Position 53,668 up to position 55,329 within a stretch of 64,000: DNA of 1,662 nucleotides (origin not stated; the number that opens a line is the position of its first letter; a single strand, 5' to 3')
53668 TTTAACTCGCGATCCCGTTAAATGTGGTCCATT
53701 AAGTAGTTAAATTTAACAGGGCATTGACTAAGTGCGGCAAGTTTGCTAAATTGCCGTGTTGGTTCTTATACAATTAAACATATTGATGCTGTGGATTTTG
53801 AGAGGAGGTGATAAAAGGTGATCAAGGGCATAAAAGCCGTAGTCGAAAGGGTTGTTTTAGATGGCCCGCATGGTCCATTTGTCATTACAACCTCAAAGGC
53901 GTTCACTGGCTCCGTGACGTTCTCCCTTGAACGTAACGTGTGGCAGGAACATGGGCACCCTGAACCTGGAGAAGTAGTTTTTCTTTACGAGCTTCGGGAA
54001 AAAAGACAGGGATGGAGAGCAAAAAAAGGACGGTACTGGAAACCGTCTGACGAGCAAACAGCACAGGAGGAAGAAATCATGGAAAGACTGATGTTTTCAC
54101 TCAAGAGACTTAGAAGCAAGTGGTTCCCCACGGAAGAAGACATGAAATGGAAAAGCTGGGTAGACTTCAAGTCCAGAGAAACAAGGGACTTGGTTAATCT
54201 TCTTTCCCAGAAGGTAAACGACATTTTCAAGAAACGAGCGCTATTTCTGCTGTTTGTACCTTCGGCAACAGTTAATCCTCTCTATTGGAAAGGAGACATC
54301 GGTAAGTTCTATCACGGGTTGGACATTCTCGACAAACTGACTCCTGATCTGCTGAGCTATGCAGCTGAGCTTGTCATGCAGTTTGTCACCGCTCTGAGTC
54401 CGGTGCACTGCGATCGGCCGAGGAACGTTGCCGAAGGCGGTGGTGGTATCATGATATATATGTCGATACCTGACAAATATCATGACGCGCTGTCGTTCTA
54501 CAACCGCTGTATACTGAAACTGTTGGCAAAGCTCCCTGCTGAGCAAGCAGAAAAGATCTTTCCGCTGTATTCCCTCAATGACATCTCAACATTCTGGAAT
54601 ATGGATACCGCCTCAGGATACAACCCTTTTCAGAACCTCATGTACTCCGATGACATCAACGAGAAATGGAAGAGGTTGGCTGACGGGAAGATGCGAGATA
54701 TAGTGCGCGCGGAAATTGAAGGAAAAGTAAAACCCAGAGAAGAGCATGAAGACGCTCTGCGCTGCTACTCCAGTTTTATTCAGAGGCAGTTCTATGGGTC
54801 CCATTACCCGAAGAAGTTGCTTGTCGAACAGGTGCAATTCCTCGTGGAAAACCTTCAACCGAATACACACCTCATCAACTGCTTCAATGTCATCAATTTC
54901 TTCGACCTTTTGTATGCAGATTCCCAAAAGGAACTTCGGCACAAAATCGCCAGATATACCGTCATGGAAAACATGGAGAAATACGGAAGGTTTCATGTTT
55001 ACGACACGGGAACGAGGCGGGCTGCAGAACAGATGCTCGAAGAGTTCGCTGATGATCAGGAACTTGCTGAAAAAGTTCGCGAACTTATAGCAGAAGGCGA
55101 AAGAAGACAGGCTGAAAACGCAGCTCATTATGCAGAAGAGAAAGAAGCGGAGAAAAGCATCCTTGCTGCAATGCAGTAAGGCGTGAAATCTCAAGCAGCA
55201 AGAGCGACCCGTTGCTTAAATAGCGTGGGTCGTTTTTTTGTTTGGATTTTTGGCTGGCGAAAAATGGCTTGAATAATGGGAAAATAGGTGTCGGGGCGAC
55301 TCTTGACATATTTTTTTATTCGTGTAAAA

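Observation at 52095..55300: Higher-GC three-gene island (HD hydrolase, 210-aa and 453-aa unknowns) built from duplicated promoter and terminator modules, sitting directly upstream of tuf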

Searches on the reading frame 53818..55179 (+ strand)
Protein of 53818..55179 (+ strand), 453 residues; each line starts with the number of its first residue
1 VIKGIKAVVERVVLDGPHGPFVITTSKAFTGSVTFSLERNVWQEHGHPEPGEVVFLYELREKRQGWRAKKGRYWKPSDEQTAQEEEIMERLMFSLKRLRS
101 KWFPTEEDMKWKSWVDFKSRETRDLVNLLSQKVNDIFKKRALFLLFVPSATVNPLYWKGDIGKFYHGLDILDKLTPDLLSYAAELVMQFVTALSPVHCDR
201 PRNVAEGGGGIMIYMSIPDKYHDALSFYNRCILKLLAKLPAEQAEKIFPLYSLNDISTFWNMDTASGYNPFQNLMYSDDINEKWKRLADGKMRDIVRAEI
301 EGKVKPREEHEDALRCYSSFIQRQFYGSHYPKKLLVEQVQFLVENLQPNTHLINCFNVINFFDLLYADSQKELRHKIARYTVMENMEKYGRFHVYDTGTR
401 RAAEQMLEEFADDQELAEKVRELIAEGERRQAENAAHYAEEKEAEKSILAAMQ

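Call 9: search_protein_families(library=pfam, proteins=[window:53818-55179:+], max_evalue=0.1)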
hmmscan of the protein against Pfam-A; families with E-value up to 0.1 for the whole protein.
window:53818-55179:+ (453 aa): 0 families

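Call 10: search_protein_families(library=padloc, proteins=[window:53818-55179:+], max_evalue=1)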
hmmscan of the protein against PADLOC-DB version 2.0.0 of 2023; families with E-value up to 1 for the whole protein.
window:53818-55179:+ (453 aa): 0 families

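Call 11: search_protein_families(library=phrogs, proteins=[window:53818-55179:+], max_evalue=1)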
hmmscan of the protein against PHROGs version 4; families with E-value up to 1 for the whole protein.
window:53818-55179:+ (453 aa): 0 families

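Call 12: search_protein_families(library=ncbifam, proteins=[window:53818-55179:+], max_evalue=1)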
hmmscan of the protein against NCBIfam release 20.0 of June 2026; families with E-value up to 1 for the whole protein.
window:53818-55179:+ (453 aa): 0 families

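Call 13: find_encoding_contigs(protein=window:53818-55179:+, flank=10000, max_places=10)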
Protein window:53818-55179:+ (453 aa): 1 contig read that carries it; 1 place shown.
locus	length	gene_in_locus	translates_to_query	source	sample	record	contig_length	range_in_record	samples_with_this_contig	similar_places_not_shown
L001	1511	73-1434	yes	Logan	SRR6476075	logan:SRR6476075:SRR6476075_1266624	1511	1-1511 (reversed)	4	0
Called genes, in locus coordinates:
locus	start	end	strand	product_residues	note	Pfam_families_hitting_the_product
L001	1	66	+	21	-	?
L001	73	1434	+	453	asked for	-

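Call 15: find_homologous_proteins(query=window:53818-55179:+, max_evalue=0.001)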
Query window:53818-55179:+ (453 aa): 82 proteins with E <= 0.001 among 8000 candidates.
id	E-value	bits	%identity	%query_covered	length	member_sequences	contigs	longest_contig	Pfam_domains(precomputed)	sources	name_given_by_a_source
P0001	0.0e+0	1041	100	100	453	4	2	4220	-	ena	-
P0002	4.0e-270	914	87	100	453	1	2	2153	-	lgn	-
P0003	3.7e-257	871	86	97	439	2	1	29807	-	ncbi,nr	ncbi:MAG: Uncharacterized protein Athens071425_138 [Parcubacteria group bacterium Athens0714_25]|nr:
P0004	3.5e-220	750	72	100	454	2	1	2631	-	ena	-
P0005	8.8e-178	610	58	100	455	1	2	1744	-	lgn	-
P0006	7.8e-171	587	57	100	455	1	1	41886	-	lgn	-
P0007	3.8e-169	581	58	100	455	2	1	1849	-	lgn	-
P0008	2.2e-163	562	54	99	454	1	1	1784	-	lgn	-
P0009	1.2e-160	553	55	100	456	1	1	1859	-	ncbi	-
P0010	1.3e-160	553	53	99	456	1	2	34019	-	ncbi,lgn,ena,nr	ncbi:MAG: hypothetical protein KAR54_00615 [Candidatus Pacebacteria bacterium]|nr:hypothetical prote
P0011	1.1e-158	547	53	100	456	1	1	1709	-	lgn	-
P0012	2.5e-153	529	53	97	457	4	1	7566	-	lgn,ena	-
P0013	7.9e-153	528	53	100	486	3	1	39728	-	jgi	-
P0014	1.1e-149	517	53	99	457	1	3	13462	-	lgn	-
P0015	2.1e-147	510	52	99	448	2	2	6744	-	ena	-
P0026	2.1e-133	464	56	81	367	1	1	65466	-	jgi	jgi:hypothetical protein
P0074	7.8e-25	106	64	19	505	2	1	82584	-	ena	-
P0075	1.8e-23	101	58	20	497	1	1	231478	-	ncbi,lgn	-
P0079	4.9e-21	93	57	18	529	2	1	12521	-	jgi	-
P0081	1.3e-18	85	54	19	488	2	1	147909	-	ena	-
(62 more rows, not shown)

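Call 17: find_encoding_contigs(protein=P0003, flank=8000, max_places=2)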
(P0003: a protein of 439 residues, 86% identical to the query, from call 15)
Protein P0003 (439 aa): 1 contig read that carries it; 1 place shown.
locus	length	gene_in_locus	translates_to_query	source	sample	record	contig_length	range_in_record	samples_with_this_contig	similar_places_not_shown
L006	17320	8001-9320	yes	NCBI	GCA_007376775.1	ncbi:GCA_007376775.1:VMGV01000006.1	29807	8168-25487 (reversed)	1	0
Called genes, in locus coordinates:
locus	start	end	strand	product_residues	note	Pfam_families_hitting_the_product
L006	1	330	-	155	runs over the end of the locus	PF02590:SPOUT_MTase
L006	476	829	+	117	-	-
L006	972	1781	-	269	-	PF02498:Bro-N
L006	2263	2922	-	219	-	-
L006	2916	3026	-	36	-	-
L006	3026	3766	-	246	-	PF01551:Peptidase_M23 (weak)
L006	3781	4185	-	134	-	PF00072:Response_reg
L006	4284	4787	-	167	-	PF02915:Rubrerythrin, PF21349:RUBY_RBDX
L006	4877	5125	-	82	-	PF09851:SHOCT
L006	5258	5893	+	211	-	PF09335:VTT_dom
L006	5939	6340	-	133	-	PF00903:Glyoxalase, PF22677:Ble-like_N (weak), PF18029:Glyoxalase_6 (weak)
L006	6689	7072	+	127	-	-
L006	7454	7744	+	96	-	PF01541:GIY-YIG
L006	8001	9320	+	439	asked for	-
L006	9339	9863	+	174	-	-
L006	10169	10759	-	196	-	PF00215:OMPdecase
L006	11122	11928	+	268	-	PF13489:Methyltransf_23, PF13847:Methyltransf_31 (weak), PF08241:Methyltransf_11 (faint), PF08242:Methyltransf_12 (weak), PF13649:Methyltransf_25 (weak)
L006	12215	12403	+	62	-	-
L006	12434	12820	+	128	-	PF00903:Glyoxalase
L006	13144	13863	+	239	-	-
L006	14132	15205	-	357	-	PF01820:Dala_Dala_lig_N, PF01071:GARS_A (weak), PF02222:ATP-grasp (weak), PF02655:ATP-grasp_3 (weak), PF02786:CPSase_L_D2, PF07478:Dala_Dala_lig_C, PF08443:RimK, PF13535:ATP-grasp_4 (faint)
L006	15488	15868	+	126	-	PF07237:DUF1428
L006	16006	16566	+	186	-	PF04191:PEMT, PF04140:ICMT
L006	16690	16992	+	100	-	PF12973:Cupin_7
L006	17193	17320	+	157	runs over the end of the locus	PF24894:Hexapep_GlmU (weak), PF25084:LbH_EIF2B, PF25087:GMPPB_C, PF25247:LbH_GLGC (weak), PF00132:Hexapep, PF14602:Hexapep_2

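Call 18: find_encoding_contigs(protein=P0006, flank=8000, max_places=2)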
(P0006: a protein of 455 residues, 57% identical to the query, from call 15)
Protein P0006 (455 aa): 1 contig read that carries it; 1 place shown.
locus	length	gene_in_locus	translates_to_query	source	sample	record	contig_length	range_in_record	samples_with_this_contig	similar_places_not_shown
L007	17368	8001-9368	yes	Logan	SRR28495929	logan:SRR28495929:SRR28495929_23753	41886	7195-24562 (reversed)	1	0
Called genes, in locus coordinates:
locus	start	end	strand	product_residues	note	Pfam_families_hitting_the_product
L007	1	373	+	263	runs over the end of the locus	-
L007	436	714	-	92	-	-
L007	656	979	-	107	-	-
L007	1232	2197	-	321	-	-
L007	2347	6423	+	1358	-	PF13086:AAA_11 (weak), PF13245:AAA_19 (faint), PF13087:AAA_12, PF04480:DUF559 (weak), PF18741:MTES_1575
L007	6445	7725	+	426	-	PF09903:DUF2130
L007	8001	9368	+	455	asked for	-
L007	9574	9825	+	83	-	-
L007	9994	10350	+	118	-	PF00719:Pyrophosphatase (weak)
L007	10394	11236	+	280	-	PF08787:Alginate_lyase2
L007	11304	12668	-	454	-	PF15892:BNR_4, PF13088:BNR_2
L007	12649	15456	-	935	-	PF13506:Glyco_transf_21 (weak), PF00535:Glycos_transf_2, PF13641:Glyco_tranf_2_3, PF13632:Glyco_trans_2_3, PF13229:Beta_helix, PF05048:NosD, PF13229:Beta_helix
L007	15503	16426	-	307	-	PF03721:UDPG_MGDP_dh_N, PF00984:UDPG_MGDP_dh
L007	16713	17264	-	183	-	PF01195:Pept_tRNA_hydro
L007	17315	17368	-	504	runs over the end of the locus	PF03816:LytR_cpsA_psr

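Call 19: find_encoding_contigs(protein=P0010, flank=8000, max_places=2)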
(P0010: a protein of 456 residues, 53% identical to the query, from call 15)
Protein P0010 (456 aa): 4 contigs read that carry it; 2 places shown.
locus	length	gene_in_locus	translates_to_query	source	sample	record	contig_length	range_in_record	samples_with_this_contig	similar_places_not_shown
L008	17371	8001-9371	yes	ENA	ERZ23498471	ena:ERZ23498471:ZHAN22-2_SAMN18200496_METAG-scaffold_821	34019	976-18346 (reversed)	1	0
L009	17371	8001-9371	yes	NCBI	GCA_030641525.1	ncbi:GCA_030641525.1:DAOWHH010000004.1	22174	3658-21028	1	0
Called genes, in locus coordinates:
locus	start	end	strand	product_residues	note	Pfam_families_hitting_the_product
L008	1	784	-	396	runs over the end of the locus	PF13477:Glyco_trans_4_2, PF13439:Glyco_transf_4, PF13579:Glyco_trans_4_4, PF00534:Glycos_transf_1, PF13692:Glyco_trans_1_4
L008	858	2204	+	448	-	PF02397:Bac_transf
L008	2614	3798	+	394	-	PF07690:MFS_1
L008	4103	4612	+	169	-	PF01569:PAP2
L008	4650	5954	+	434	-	PF21760:SecD_1st, PF22599:SecDF_P1_head, PF02355:SecD_SecF_C, PF03176:MMPL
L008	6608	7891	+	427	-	PF13393:tRNA-synt_His, PF00587:tRNA-synt_2b, PF03129:HGTP_anticodon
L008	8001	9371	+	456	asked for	-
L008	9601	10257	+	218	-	PF13483:Lactamase_B_3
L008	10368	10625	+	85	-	-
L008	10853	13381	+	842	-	PF00521:DNA_topoisoIV, PF03989:DNA_gyraseA_C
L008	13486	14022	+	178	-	PF01135:PCMT (weak), PF01209:Ubie_methyltran, PF01728:FtsJ (weak), PF02475:TRM5-TYW2_MTfase (weak), PF13847:Methyltransf_31, PF08241:Methyltransf_11, PF08242:Methyltransf_12, PF13649:Methyltransf_25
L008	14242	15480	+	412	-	PF01547:SBP_bac_1, PF13416:SBP_bac_8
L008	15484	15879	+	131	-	PF18895:T4SS_pilin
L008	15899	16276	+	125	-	PF18895:T4SS_pilin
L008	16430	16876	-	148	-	-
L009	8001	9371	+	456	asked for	-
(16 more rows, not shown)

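Call 43: predict_structure(alignment_id=A1)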
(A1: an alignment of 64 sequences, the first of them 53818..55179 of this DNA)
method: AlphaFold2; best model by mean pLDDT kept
length: 453 residues; sequences in the alignment: 64
mean_pLDDT: 84.7   pTM: 0.76
mean pLDDT of the five models: 84.7, 84.6, 83.8, 83.5, 83.3
residues with pLDDT >= 90: 256; 70-90: 134; 50-70: 34; < 50: 29
segments of 3 or more residues with pLDDT < 50: 1-3, 62-77, 204-208, 211-214
pLDDT, mean of each block of 10 residues (from residue 1): 61 81 71 74 77 71 37 42 70 75 83 93 91 93 91 86 77 94 95 84 51 56 92 97 97 91 84 96 97 98 92 96 91 96 92 94 96 97 81 92 98 97 95 93 94 86
secondary structure, 60 per line:
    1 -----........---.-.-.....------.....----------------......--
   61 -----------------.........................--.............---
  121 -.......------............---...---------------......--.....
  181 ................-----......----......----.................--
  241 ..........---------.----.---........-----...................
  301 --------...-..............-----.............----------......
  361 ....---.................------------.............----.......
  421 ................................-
elements in order: E6-13 E21-25 E32-36 E53-55 H78-102 H105-117 H122-128 H135-146 H168-173 H176-196 E202-207 E212-217 H222-238 H241-250 H269-276 H282-300 H313-326 H332-344 H355-364 H368-384 H397-409 H414-452

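Call 44: find_encoding_contigs(protein=P0026, flank=6000, max_places=2)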
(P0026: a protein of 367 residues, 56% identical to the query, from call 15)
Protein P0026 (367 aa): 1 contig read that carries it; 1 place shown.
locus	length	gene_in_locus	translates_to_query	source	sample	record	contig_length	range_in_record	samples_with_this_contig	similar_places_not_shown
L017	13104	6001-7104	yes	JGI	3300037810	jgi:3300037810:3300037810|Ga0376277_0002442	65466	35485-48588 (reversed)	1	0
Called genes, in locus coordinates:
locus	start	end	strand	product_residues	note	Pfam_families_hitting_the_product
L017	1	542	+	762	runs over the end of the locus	PF00580:UvrD-helicase, PF13086:AAA_11 (weak), PF01443:Viral_helicase1 (faint), PF13245:AAA_19, PF13361:UvrD_C, PF13538:UvrD_C_2, PF21196:PcrA_UvrD_tudor (weak)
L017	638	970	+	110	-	-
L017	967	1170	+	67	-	-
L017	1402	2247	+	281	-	-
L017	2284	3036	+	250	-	-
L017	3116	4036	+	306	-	PF13672:PP2C_2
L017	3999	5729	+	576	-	-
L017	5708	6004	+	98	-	-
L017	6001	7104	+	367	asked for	-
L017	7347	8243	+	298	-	-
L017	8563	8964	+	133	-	PF25535:DUF7919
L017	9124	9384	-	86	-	-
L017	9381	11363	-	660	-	PF12728:HTH_17, PF00270:DEAD (weak), PF04851:ResIII, PF18766:SWI2_SNF2 (weak), PF00271:Helicase_C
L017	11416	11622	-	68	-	-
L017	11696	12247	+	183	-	-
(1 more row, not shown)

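Call 61: find_related_loci(query=A3, collection=genome_contigs, flank=6000)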
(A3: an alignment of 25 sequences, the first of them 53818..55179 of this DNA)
Query A3 (453 aa) in genome_contigs; peptide patterns used: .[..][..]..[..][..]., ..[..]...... (x = any residue, [..] = any of these).
52 stretches matched a pattern; 7 encode a relative of the query (tblastn E <= 1e-3); 7 distinct loci.
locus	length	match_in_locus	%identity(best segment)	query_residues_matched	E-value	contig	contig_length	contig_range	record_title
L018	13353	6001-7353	85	3-453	0e+0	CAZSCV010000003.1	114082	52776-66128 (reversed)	MAG TPA_asm: uncultured Bdellovibrionales bacterium isolate binchicken_co191_89 genome assembly, contig: NODE_192_length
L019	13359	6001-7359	54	3-453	8e-169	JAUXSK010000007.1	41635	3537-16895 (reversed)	MAG: Candidatus Moraniibacteriota bacterium isolate C12_metabat.bin.87 C12_k141_14266, whole genome shotgun sequence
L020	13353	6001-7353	53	4-453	2e-168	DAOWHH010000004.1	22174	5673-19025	MAG TPA_asm: bacterium isolate CSMAG_2012 CSMAG_2012_k141_2494654_length_22174_cov_18.4420, whole genome shotgun sequenc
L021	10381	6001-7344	48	5-453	1e-136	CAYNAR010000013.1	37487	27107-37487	MAG TPA_asm: uncultured Gammaproteobacteria bacterium isolate SRP263991_co2_512 genome assembly, contig: NODE_978_length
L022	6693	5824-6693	46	105-389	4e-84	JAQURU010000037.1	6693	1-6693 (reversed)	MAG: Candidatus Paceibacterota bacterium isolate STD1_80 NODE_39097_length_6693_cov_2.533049_Sandtown_D1, whole genome s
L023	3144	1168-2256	38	88-453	4e-70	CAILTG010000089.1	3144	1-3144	MAG: Candidatus Magasanikbacteria bacterium isolate MJ-time_bin-2094 genome assembly, contig: bin-2094:089/101, whole ge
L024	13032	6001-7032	32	95-453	8e-55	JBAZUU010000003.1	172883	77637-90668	MAG: Parcubacteria group bacterium isolate SO_2017_GW1_236 NODE_655_length_172883_cov_16.609831_OW334_2017, whole genome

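Call 70: search_solved_structures(query=A1, max_evalue=1)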
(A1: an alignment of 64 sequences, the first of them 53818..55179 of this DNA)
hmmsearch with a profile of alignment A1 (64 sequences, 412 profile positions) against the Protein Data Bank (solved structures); distinct sequences matched with E-value up to 1: 0.

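Call 78: search_protein_families(library=pfam, alignment_id=A1, max_evalue=1)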
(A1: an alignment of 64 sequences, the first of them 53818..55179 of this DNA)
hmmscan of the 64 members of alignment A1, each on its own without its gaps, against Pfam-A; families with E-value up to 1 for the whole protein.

A. member 1, window:53818-55179:+ (453 aa): 2 families
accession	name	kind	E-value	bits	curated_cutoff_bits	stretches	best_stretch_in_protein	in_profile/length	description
PF21763.2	DHH_CID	-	0.18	12.7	27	1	98-132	35-69/84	DHH-CID domain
PF16859.10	TetR_C_11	-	0.42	11.4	32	1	397-439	25-67/113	Tetracyclin repressor-like, C-terminal domain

B. families by the number of members that match (of 64 scanned): 34 families (the first 25 are shown)
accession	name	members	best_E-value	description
PF21763.2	DHH_CID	25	0.0065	DHH-CID domain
PF04212.24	MIT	7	0.013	MIT (microtubule interacting and transport) domain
PF22756.2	E217_gp29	5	0.065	E217 gateway protein gp29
PF07823.17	CPDase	2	0.041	Cyclic phosphodiesterase-like protein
PF12325.13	TMF_TATA_bd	2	0.1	TATA element modulatory factor 1 TATA binding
PF16859.10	TetR_C_11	2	0.21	Tetracyclin repressor-like, C-terminal domain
PF21774.3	NagJ_C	1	0.00079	Hyaluronidase post-catalytic domain-like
PF10940.13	SpeFL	1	0.026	Leader peptide SpeFL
PF02403.27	Seryl_tRNA_N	1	0.04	Seryl-tRNA synthetase N-terminal domain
PF25119.1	HSNSD_N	1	0.044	Heparan sulfate-N-deacetylase, N-terminal domain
PF17932.6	TetR_C_24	1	0.049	Tetracyclin repressor-like, C-terminal domain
PF22485.1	DUF6987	1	0.058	Domain of unknown function (DUF6987)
PF02577.19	BFN_dom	1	0.067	Bifunctional nuclease domain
PF21056.3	ZSWIM1-3_RNaseH-like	1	0.072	Zinc finger SWIM domain-containing protein 1/3, RNaseH-like domain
PF11226.13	DUF3022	1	0.076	Protein of unknown function (DUF3022)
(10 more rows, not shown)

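Call 79: search_protein_families(library=pfam, proteins=[P0074, P0075, P0079, P0081, L006:9339-9863:+], max_evalue=0.1)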
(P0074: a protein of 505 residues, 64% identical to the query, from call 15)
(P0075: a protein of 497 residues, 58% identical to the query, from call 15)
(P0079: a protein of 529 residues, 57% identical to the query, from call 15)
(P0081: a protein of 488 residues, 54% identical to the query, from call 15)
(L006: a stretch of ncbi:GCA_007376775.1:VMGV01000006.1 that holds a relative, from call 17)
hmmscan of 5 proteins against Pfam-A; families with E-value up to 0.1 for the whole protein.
P0074 (505 aa): 0 families

P0075 (497 aa): 0 families

P0079 (529 aa): 0 families

P0081 (488 aa): 0 families

L006:9339-9863:+ (174 aa): 0 families

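Call 82: find_related_loci(query=A3, collection=viral_contigs, flank=6000)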
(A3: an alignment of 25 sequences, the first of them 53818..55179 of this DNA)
Query A3 (453 aa) in viral_contigs; peptide patterns used: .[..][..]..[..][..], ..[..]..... (x = any residue, [..] = any of these).
79 stretches matched a pattern, but none encodes a relative of the query by tblastn (E <= 1e-3).

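Call 85: fold_search(model_id=the predicted structure, library=viral)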
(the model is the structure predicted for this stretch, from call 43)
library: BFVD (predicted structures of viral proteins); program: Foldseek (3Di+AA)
matches with E <= 10: 512; with E <= 0.001: 0
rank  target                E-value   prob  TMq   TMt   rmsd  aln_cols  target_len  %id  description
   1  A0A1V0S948            1.1e-02  0.69  0.16  0.17  15.8       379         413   10  TPR repeat protein [Catovirus CTV1]
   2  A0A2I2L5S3            4.5e-02  0.20  0.12  0.13  28.7       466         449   11  Uncharacterized protein [Orpheovirus IHUMI-LCC2]
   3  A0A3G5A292            7.2e-02  0.33  0.17  0.19  19.8       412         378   10  Sel1 repeat family protein [Harvfovirus sp.]
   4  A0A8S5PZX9            8.0e-02  0.25  0.15  0.12  20.1       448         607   10  Serine-pyruvate aminotransferase [Siphoviridae sp. ctOCb13]
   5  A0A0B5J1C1            9.7e-02  0.16  0.13  0.16  15.9       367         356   12  Uncharacterized protein [Pandoravirus inopinatum]
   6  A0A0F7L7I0            1.1e-01  0.14  0.09  0.06  26.1       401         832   10  Uncharacterized protein [uncultured marine virus]
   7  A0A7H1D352            1.4e-01  0.09  0.11  0.13  26.2       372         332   11  Putative nucleocapsid [Thrips tabaci associated bunyavirales 1]
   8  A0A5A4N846            1.5e-01  0.16  0.16  0.15  19.7       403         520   11  (no name in the UniProt tables at hand)
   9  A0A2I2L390            1.6e-01  0.25  0.18  0.19  16.1       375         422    9  Uncharacterized protein [Orpheovirus IHUMI-LCC2]
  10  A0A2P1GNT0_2          1.6e-01  0.14  0.12  0.07  17.2       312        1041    9  RNA-directed RNA polymerase L [Wenling hagfish virus]
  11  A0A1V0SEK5            1.7e-01  0.20  0.16  0.14  13.7       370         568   10  Uncharacterized protein [Hokovirus HKV1]
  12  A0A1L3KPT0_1          1.8e-01  0.06  0.10  0.06  30.4       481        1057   12  RNA-dependent RNA polymerase [Hubei bunya-like virus 4]
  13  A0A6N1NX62            2.0e-01  0.25  0.17  0.10  17.7       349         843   10  Aminopeptidase M1-like [Tupanvirus soda lake]
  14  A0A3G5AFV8            2.0e-01  0.09  0.11  0.08  22.5       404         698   11  J domain-containing protein [Hyperionvirus sp.]
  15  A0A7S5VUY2            2.1e-01  0.09  0.12  0.08  28.2       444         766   11  (no name in the UniProt tables at hand)
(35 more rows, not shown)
